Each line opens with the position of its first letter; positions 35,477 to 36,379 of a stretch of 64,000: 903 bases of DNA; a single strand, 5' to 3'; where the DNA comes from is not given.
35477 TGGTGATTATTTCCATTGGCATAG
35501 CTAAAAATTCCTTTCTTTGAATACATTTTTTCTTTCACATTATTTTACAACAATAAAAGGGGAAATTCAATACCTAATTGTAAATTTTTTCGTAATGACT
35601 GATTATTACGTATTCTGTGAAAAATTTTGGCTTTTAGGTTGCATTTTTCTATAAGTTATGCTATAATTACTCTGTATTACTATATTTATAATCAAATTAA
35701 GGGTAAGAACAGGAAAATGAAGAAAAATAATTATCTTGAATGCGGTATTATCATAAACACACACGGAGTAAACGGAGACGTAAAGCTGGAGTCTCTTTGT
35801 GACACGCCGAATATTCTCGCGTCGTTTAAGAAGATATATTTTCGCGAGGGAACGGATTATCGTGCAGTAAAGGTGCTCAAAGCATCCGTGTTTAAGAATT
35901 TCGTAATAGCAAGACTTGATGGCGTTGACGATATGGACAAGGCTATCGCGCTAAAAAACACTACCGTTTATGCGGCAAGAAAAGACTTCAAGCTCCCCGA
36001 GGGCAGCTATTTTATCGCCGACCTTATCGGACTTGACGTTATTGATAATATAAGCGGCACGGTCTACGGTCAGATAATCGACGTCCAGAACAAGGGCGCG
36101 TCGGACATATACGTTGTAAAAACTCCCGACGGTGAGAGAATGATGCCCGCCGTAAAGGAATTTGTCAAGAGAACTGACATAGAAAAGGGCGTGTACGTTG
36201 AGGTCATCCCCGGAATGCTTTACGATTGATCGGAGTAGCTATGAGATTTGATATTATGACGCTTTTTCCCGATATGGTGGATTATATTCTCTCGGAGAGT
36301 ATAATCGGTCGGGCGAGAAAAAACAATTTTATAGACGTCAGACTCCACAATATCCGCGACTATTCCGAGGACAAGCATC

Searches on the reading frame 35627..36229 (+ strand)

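Call 53: search_protein_families(library=pfam, proteins=[window:35627-36229:+], max_evalue=0.00001)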
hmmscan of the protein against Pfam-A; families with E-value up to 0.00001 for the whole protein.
window:35627-36229:+ (200 aa): 3 families
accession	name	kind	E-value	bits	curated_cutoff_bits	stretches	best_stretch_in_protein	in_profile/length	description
PF01782.24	RimM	-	2.8e-18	66.4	23.5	1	40-119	3-83/84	RimM N-terminal domain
PF24986.1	PRC_RimM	-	2.3e-10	40.4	27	1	132-189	3-60/69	RimM PRC barrel domain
PF05239.21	PRC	-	6.3e-06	26.6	21.2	0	126-171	2-47/78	PRC-barrel domain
